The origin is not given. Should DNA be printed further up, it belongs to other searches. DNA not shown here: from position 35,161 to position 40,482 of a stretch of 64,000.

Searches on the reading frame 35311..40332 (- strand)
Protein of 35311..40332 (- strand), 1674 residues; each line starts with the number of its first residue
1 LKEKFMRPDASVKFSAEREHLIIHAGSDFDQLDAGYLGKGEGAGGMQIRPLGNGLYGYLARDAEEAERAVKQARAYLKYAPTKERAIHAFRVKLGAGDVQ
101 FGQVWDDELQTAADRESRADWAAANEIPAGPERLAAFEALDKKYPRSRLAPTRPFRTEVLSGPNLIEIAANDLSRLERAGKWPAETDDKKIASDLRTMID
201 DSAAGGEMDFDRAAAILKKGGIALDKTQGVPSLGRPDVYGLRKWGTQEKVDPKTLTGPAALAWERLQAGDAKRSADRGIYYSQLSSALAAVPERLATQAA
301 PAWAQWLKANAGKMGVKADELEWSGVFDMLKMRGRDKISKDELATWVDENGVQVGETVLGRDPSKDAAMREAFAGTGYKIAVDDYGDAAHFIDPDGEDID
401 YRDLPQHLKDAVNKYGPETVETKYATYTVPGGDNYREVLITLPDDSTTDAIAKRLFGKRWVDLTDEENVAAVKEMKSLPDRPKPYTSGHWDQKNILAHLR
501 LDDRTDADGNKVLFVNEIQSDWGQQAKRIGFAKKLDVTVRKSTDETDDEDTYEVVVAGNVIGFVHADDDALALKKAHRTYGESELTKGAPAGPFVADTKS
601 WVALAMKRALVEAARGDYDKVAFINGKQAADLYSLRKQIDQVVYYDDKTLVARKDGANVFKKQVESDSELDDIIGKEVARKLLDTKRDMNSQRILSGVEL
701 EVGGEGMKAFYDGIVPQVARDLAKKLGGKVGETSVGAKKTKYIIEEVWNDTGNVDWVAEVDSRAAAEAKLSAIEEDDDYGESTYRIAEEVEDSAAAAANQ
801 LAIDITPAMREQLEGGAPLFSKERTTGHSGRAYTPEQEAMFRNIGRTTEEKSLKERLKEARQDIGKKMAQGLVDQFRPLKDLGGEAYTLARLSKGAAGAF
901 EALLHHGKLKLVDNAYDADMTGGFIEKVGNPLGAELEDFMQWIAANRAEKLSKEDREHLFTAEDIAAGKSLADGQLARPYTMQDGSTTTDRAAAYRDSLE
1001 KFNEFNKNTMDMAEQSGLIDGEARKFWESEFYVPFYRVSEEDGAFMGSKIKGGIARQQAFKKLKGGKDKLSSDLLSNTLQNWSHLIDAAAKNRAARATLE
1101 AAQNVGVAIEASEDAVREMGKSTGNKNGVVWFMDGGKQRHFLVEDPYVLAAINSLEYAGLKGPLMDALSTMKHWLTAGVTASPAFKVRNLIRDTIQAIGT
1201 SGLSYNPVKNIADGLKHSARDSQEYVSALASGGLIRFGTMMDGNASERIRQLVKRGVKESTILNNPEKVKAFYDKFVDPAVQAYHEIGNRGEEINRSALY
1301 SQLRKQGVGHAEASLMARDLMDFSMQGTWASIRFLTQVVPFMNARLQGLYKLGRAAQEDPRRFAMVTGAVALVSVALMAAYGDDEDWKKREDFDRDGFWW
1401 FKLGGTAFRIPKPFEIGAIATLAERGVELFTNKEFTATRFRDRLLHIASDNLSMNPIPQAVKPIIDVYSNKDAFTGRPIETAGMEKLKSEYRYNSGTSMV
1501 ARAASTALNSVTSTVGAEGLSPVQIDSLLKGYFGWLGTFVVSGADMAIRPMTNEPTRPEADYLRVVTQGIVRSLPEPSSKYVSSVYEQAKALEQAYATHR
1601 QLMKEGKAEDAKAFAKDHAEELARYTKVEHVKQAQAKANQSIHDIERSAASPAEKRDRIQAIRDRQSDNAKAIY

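Call 112: search_protein_families(library=pfam, proteins=[window:35311-40332:-], max_evalue=0.001)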
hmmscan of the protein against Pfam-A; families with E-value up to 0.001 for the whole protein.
window:35311-40332:- (1674 aa): 1 family
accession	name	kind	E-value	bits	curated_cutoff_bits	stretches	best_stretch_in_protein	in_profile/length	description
PF18857.6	LPD38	-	1.8e-37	129.7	27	1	1384-1554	1-179/189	Large polyvalent protein associated domain 38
